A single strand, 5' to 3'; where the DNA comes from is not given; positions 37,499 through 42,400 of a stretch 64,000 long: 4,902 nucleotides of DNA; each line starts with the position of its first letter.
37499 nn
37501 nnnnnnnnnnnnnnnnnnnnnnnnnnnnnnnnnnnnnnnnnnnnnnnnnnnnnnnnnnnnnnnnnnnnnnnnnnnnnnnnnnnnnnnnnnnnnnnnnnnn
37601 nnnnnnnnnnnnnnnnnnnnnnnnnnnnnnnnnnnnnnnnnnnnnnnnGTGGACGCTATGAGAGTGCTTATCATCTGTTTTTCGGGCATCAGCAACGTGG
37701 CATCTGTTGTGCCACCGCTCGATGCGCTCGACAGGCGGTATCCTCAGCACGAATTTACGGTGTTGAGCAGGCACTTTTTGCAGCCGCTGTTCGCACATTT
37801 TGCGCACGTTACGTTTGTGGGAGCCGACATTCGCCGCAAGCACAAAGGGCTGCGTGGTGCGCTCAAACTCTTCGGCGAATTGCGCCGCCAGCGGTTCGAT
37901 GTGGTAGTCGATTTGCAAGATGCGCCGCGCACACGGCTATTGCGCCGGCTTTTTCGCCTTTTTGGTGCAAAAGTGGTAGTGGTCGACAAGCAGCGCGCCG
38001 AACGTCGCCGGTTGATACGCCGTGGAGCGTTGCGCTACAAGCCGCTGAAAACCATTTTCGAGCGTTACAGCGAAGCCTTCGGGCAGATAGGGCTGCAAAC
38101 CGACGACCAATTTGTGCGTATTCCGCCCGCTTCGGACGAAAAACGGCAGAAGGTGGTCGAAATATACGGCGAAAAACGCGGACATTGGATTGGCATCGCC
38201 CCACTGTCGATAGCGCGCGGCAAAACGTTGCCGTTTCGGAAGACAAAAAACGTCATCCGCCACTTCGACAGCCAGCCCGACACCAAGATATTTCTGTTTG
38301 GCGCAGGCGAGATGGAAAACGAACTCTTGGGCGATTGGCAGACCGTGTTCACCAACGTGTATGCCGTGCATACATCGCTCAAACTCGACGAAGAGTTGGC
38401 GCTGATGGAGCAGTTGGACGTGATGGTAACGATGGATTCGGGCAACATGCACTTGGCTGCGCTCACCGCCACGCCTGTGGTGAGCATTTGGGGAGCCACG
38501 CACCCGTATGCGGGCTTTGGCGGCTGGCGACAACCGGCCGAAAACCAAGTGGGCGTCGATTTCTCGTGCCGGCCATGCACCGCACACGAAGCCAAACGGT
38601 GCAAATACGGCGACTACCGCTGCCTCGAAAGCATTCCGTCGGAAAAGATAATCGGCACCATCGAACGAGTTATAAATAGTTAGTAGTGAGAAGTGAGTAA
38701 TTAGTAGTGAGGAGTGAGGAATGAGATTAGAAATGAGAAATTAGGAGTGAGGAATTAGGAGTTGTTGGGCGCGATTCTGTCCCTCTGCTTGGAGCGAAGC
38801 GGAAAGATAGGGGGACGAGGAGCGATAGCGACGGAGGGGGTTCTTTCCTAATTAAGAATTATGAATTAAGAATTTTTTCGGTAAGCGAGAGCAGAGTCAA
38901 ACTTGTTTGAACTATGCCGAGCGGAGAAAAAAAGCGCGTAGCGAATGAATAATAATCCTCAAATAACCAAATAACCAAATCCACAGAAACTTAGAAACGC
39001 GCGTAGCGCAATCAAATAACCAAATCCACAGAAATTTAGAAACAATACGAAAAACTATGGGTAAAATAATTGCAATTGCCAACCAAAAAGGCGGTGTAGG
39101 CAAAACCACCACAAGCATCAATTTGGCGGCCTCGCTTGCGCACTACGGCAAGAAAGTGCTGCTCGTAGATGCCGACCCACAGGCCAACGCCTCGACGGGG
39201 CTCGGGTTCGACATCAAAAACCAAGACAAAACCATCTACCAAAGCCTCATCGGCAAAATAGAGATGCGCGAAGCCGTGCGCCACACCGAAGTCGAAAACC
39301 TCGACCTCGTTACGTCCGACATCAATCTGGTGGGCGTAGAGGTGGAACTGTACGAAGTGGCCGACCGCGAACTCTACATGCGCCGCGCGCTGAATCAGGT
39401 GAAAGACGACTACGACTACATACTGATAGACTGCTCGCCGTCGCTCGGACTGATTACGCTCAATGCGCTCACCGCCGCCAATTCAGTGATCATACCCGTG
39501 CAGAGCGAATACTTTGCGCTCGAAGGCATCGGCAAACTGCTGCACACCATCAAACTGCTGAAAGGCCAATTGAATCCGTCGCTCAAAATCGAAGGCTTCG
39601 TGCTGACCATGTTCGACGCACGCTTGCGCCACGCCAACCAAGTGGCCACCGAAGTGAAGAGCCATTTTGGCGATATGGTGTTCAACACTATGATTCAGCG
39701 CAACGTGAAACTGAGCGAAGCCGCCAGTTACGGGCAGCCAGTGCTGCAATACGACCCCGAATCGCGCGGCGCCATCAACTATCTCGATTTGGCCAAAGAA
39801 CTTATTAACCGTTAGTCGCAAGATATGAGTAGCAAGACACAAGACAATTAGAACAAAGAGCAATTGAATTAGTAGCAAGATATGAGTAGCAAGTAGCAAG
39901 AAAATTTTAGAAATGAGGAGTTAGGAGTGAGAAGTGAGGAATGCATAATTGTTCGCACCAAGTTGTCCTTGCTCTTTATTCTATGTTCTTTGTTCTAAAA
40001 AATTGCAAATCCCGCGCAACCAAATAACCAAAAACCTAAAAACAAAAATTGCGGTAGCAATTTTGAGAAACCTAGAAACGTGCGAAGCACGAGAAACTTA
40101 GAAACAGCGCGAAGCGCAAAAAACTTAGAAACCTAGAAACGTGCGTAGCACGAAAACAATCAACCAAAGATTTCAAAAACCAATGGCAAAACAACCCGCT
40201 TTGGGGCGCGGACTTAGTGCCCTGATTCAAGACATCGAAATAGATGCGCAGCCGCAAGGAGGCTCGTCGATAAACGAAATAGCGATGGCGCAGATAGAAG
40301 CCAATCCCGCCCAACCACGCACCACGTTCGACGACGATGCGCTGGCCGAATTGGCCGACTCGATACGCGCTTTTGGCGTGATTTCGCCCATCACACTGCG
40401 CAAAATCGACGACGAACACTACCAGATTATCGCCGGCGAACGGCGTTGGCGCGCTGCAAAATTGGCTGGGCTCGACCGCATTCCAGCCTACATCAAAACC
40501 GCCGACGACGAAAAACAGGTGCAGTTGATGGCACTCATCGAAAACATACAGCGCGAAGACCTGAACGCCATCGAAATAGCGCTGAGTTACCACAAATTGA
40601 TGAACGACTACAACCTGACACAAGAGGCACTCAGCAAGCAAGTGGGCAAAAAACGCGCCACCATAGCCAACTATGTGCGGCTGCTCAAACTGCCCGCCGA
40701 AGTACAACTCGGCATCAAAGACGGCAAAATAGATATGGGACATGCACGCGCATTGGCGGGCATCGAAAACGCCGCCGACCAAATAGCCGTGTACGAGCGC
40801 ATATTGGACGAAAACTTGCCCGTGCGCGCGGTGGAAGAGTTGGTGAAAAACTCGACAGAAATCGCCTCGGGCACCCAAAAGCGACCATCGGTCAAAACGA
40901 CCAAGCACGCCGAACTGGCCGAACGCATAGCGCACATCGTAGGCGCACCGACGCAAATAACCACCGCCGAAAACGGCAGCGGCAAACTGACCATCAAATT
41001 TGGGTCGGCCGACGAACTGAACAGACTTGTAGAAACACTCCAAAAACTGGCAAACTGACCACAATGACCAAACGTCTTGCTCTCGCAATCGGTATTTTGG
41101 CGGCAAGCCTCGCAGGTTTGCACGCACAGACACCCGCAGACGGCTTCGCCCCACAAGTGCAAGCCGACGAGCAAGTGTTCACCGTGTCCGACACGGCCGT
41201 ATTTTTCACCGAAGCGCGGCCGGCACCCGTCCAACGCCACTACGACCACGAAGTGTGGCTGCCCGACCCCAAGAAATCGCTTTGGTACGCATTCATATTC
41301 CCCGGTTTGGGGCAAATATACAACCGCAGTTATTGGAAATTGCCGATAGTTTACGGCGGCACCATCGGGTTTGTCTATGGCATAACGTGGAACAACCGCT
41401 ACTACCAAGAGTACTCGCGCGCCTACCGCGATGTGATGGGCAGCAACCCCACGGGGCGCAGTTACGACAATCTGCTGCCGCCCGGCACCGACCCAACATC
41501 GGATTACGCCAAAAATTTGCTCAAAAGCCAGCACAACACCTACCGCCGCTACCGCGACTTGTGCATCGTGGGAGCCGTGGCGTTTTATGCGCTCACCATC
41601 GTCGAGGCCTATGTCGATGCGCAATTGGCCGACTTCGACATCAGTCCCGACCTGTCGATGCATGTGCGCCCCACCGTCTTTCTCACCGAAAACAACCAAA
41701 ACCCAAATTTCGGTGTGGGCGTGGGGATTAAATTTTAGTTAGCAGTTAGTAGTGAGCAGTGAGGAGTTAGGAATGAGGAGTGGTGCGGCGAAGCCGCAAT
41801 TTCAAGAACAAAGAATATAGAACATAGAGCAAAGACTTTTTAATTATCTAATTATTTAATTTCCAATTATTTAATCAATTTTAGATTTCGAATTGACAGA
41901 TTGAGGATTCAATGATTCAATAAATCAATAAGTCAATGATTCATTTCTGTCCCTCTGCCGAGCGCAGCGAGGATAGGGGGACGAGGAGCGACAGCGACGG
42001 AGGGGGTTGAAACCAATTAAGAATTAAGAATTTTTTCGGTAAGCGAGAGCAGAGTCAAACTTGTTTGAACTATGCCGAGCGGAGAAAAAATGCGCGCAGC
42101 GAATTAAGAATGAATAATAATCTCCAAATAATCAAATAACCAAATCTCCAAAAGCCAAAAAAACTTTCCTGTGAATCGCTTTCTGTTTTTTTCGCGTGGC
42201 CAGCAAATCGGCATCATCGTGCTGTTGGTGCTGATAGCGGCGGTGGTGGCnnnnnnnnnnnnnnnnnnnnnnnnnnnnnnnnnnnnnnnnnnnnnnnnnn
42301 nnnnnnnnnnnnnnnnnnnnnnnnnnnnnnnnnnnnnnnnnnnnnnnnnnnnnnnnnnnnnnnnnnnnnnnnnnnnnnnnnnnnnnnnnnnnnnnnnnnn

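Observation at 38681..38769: C-free, 7-nt-periodic TAG/GAGGAGT tracts that start exactly at stop codons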

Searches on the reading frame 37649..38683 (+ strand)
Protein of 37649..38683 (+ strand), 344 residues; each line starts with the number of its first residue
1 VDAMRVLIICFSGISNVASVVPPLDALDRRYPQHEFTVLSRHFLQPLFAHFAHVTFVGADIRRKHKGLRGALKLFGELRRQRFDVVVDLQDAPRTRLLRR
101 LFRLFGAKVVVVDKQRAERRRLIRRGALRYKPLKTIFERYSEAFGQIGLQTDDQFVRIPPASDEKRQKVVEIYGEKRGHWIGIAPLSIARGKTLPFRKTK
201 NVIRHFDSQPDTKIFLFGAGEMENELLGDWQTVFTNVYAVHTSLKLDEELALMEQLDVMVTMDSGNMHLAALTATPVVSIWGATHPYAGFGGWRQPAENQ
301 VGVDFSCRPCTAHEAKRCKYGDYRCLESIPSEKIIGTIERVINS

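Call 13: search_protein_families(library=pfam, proteins=[window:37649-38683:+])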
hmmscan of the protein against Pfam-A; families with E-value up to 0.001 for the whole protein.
window:37649-38683:+ (344 aa): 1 family
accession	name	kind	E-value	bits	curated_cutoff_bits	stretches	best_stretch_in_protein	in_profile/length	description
PF01075.23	Glyco_transf_9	-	2.2e-18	66.9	22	1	72-315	2-241/247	Glycosyltransferase family 9 (heptosyltransferase)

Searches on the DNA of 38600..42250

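Call 63: search_rna_families(source=window, start=38600, end=42250, threshold=evalue, max_evalue=1)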
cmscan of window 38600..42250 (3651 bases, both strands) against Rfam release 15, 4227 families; matches with E-value up to 1: 0.
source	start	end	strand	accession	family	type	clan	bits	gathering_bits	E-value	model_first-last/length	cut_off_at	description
